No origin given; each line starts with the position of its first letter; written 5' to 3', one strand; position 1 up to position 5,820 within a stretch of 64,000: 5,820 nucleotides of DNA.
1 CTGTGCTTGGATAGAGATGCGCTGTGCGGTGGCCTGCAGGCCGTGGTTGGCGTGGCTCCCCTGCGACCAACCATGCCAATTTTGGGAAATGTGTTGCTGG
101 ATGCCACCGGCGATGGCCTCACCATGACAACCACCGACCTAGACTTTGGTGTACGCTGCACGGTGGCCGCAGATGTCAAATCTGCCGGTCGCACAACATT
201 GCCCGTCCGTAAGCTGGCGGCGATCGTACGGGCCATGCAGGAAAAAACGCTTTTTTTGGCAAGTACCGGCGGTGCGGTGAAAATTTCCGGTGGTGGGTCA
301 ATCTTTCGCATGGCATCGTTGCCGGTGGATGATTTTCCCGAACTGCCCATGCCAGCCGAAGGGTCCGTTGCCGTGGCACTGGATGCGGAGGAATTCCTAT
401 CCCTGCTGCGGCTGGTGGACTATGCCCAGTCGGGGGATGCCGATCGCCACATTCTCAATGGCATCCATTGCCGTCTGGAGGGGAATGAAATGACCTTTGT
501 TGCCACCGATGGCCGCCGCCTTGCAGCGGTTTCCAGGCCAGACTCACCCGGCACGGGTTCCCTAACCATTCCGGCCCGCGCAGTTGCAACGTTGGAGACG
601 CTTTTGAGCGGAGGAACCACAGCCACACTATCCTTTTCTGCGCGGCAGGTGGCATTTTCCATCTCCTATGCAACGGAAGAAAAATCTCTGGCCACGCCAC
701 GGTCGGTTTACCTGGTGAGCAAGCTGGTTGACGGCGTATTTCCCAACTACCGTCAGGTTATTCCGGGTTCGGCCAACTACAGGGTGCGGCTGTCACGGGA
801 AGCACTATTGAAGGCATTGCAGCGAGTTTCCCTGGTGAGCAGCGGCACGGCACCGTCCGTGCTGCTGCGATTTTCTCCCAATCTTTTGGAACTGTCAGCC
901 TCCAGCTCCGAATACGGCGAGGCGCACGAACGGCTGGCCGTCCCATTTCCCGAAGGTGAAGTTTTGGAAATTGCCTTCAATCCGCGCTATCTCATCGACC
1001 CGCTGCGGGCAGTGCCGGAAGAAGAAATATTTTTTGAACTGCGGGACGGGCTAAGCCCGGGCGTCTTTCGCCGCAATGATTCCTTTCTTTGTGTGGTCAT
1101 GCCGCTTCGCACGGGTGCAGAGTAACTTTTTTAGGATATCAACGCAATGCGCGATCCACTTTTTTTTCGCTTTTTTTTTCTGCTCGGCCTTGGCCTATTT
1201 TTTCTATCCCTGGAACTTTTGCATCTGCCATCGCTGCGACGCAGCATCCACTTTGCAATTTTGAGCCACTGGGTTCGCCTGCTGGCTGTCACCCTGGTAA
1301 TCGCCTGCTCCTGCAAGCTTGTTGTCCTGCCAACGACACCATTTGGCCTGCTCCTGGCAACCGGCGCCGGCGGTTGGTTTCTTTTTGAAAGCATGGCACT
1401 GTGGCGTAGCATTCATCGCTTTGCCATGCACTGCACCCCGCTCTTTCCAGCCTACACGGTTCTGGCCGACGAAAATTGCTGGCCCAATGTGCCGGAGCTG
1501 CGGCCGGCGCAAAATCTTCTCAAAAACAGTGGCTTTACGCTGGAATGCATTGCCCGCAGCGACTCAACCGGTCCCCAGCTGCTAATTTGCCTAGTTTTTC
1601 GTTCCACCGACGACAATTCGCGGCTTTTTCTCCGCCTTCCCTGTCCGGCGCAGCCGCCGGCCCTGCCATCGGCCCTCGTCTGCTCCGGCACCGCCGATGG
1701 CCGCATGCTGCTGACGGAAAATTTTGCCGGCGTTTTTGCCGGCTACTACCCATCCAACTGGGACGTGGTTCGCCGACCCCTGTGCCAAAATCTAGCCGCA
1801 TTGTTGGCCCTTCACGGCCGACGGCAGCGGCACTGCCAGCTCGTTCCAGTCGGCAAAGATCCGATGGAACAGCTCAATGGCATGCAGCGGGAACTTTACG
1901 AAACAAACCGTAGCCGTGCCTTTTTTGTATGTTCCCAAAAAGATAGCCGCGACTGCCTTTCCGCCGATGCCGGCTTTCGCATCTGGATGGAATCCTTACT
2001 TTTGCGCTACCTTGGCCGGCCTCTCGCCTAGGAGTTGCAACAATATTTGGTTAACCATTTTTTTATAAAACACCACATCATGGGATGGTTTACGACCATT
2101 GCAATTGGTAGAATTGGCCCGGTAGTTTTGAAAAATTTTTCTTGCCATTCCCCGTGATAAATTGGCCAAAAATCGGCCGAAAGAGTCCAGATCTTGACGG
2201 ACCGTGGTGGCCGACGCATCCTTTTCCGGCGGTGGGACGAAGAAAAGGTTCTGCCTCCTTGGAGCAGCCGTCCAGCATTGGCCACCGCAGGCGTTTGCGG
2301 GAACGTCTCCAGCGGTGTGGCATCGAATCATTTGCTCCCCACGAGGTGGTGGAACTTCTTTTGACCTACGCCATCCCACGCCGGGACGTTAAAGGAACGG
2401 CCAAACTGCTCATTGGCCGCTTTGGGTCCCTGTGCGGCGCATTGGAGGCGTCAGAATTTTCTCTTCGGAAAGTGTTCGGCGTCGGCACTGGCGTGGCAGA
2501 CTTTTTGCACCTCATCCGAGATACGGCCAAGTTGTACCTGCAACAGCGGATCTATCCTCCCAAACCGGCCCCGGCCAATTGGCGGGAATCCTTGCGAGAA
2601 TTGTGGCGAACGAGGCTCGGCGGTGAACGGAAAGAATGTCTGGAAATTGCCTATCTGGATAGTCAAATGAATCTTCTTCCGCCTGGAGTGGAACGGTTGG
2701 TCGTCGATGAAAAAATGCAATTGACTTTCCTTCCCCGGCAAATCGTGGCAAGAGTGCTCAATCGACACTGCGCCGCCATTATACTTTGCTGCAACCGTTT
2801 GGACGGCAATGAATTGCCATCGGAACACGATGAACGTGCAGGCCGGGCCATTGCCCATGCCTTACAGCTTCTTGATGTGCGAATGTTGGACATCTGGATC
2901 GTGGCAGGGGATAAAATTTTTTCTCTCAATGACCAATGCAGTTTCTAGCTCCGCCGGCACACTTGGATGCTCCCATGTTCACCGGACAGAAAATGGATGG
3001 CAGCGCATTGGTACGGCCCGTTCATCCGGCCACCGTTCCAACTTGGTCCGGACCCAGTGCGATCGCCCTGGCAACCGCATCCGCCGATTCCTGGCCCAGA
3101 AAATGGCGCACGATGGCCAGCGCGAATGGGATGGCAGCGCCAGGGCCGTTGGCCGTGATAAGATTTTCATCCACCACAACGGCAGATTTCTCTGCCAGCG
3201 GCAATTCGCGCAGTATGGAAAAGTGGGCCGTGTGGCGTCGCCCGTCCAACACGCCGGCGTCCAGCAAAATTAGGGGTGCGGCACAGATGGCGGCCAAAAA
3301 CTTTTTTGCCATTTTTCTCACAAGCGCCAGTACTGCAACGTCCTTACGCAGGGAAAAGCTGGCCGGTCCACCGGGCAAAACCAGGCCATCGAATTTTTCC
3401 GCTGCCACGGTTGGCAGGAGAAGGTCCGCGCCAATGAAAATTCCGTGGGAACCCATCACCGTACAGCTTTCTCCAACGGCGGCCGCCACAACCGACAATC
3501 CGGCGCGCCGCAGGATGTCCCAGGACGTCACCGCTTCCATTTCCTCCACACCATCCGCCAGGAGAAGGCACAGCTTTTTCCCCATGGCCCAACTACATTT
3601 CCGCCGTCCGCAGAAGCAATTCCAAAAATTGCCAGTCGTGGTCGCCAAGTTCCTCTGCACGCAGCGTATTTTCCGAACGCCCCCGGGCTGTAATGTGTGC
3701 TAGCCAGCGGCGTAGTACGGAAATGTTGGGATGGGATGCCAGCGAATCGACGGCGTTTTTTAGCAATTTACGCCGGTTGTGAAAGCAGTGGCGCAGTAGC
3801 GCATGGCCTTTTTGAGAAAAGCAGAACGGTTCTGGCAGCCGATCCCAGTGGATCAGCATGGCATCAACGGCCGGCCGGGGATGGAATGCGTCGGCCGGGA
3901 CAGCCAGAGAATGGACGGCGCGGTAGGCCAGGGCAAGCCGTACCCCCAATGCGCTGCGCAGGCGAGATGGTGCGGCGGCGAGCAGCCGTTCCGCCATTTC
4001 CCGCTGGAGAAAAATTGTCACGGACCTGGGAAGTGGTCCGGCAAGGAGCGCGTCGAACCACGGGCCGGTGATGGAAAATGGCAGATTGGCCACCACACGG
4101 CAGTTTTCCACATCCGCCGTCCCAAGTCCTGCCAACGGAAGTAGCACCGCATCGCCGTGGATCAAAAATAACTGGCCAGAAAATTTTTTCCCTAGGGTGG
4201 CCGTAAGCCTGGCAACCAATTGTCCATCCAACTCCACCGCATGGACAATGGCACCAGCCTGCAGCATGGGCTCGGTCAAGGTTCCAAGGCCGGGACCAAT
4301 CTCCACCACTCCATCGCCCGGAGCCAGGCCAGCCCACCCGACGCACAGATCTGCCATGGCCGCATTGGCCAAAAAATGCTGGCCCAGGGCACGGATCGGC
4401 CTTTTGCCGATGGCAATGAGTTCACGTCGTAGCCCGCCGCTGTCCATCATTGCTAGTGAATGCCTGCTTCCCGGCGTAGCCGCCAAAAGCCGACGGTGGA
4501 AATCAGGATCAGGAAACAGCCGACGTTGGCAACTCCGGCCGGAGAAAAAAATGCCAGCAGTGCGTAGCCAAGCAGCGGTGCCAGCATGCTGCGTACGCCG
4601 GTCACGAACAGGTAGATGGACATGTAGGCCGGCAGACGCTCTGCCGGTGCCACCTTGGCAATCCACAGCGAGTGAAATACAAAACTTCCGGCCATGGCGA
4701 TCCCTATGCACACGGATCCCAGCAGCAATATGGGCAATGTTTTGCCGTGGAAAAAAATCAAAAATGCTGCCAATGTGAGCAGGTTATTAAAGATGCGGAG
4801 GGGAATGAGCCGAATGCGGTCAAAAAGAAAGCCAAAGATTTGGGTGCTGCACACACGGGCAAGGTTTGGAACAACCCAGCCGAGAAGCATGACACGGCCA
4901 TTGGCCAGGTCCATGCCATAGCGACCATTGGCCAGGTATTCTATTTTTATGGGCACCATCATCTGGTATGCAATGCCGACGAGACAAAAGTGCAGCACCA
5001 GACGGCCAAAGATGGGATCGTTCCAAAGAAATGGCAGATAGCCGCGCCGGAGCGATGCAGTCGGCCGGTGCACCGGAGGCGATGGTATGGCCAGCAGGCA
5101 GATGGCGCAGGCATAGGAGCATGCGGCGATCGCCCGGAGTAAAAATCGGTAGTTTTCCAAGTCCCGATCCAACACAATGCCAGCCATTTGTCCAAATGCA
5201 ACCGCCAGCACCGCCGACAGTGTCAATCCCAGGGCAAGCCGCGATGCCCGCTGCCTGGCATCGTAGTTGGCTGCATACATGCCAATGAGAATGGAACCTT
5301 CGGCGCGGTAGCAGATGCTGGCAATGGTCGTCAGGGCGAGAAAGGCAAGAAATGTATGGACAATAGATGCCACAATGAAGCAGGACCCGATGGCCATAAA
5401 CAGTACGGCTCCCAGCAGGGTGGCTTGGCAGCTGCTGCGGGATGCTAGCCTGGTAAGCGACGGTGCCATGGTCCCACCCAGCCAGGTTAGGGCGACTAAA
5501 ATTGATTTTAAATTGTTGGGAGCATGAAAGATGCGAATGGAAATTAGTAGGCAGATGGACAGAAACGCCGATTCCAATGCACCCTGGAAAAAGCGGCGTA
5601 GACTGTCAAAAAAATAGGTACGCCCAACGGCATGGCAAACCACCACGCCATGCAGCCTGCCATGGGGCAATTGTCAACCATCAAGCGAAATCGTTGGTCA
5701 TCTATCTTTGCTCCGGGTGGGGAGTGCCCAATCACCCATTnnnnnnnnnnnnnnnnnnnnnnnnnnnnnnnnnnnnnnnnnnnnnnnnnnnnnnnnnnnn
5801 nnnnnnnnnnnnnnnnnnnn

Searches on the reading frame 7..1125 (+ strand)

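Call 58: search_protein_families(library=pfam, proteins=[window:7-1125:+], max_evalue=0.0001)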
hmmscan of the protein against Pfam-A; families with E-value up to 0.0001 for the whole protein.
window:7-1125:+ (372 aa): 3 families
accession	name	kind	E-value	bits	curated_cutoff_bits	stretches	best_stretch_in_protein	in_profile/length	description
PF00712.24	DNA_pol3_beta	-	9.6e-24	84.3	24.4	1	2-114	6-120/120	DNA polymerase III beta subunit, N-terminal domain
PF02768.20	DNA_pol3_beta_3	-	8.1e-23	81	27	1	249-367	1-120/121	DNA polymerase III beta subunit, C-terminal domain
PF02767.21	DNA_pol3_beta_2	-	6.7e-15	55.8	27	1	125-247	2-116/116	DNA polymerase III beta subunit, central domain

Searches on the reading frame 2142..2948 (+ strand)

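Call 58: search_protein_families(library=pfam, proteins=[window:2142-2948:+], max_evalue=0.0001)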
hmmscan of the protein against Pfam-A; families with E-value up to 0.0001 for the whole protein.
window:2142-2948:+ (268 aa): 1 family
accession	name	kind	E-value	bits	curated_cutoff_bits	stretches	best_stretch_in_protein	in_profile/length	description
PF04002.20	RadC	-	6.5e-18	65.3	22.1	1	149-265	5-119/121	RadC-like JAB domain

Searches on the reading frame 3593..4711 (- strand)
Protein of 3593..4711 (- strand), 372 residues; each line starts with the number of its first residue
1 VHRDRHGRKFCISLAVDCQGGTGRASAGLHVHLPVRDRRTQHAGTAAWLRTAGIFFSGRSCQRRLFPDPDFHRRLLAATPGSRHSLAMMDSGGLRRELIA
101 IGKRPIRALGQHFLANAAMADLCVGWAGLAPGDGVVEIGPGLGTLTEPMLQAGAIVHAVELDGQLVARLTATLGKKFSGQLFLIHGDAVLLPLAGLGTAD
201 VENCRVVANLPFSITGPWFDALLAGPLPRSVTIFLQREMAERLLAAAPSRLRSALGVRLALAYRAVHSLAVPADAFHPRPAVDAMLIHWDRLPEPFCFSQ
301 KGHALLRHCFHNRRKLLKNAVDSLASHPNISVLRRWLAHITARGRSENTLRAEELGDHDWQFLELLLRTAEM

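Call 58: search_protein_families(library=pfam, proteins=[window:3593-4711:-], max_evalue=0.0001)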
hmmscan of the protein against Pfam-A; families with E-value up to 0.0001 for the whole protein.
window:3593-4711:- (372 aa): 1 family
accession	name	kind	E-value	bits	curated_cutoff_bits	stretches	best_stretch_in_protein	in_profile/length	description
PF00398.26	RrnaAD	-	1.4e-31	110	24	1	108-329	7-231/263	Ribosomal RNA adenine dimethylase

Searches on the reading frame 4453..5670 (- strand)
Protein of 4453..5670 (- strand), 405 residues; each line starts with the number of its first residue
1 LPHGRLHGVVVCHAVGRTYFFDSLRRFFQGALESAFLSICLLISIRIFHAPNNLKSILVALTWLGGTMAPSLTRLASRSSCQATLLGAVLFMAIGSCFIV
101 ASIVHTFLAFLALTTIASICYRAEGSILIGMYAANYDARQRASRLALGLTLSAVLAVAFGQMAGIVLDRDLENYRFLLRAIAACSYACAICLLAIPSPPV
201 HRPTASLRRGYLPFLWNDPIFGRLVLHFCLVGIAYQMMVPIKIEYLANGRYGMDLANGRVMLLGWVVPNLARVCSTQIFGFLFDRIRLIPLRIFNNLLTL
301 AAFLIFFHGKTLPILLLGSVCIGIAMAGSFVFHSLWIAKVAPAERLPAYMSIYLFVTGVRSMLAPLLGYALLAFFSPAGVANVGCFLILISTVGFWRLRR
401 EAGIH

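Call 58: search_protein_families(library=pfam, proteins=[window:4453-5670:-], max_evalue=0.0001)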
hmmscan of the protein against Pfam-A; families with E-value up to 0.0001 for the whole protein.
window:4453-5670:- (405 aa): 1 family
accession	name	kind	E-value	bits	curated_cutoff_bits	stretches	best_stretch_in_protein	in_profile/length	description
PF07690.21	MFS_1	-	1.8e-15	57.2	33.4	2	45-307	24-286/347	Major Facilitator Superfamily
